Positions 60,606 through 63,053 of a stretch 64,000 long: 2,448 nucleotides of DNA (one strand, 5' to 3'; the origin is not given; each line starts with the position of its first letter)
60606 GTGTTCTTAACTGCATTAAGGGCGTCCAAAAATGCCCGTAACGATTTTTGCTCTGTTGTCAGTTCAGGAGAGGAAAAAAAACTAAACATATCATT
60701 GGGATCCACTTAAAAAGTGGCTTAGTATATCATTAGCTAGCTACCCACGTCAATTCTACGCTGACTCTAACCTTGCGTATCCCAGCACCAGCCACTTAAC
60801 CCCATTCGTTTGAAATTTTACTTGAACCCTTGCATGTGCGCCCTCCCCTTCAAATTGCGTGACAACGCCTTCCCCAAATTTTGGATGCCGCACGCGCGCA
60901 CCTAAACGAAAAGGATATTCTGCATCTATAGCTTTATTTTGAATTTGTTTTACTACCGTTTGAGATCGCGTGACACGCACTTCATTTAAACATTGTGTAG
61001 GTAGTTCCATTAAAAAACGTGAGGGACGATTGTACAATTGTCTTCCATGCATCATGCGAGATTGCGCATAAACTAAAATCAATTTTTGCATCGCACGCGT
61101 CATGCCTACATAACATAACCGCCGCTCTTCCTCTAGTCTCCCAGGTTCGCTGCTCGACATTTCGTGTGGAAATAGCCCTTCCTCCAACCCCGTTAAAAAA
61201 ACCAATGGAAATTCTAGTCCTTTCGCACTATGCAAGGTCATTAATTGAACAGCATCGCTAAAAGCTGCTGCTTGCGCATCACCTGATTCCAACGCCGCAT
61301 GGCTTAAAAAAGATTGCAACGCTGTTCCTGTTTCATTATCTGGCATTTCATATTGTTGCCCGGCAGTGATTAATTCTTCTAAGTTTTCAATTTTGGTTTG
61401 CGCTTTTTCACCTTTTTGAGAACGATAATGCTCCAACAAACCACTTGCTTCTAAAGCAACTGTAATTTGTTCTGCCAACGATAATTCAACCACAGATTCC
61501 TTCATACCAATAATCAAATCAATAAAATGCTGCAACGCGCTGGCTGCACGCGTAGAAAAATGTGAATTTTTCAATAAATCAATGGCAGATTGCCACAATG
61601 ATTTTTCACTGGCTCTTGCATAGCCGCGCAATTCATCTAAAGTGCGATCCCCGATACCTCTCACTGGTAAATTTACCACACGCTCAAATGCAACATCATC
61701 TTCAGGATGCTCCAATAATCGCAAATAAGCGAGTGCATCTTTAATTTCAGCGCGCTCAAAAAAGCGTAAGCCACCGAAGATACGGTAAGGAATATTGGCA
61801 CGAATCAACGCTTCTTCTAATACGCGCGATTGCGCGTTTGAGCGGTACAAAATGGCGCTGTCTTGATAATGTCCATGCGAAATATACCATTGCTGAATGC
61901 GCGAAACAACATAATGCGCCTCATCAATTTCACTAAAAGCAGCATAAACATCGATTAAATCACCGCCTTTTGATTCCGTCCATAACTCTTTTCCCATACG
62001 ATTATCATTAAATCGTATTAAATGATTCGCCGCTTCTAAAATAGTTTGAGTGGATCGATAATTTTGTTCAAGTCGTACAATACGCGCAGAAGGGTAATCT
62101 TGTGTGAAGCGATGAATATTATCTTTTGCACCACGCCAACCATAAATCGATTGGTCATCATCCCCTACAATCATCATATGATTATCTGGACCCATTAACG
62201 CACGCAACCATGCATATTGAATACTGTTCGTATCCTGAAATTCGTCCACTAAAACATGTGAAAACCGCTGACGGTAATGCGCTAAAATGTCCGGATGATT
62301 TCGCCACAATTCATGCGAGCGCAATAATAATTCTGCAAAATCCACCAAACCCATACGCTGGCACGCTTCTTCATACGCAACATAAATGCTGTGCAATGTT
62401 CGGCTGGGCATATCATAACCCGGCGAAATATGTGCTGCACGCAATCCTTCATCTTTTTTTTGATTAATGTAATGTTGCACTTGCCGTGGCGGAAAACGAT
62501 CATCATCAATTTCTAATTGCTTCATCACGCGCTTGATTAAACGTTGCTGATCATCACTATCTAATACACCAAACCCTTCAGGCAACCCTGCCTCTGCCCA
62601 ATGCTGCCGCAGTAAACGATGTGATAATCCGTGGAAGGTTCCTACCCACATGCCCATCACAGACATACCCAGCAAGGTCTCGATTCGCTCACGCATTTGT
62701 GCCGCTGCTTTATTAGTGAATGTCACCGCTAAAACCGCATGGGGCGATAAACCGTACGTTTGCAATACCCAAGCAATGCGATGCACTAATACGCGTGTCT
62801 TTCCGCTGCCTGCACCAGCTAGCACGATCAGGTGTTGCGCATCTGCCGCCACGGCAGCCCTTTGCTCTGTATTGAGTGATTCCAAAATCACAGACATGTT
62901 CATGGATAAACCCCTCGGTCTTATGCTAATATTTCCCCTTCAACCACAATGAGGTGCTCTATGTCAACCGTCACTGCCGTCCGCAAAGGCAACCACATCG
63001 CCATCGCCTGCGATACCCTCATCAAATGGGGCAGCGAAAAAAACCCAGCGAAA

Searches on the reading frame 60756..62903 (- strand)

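Call 74: search_protein_families(library=pfam, proteins=[window:60756-62903:-], max_evalue=0.00001)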
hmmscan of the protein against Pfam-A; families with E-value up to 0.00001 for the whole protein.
window:60756-62903:- (715 aa): 6 families
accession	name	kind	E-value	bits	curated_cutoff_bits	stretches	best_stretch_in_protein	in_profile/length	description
PF00580.27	UvrD-helicase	-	1.3e-83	281.3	23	1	10-271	1-271/271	UvrD/REP helicase N-terminal domain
PF13361.12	UvrD_C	-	4.3e-80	270.2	25.6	1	276-614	1-349/350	UvrD-like helicase C-terminal domain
PF13245.12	AAA_19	-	2.2e-23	83.3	25.1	1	14-255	1-132/134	AAA domain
PF13538.12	UvrD_C_2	-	6.1e-09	36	27.4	1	554-611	4-52/52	UvrD-like helicase C-terminal domain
PF13604.12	AAA_30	-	1.2e-07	32.1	27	0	10-75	2-67/191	AAA domain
PF21196.3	PcrA_UvrD_tudor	-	2.9e-07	30.7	23.9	1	668-710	2-44/48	PcrA/UvrD tudor domain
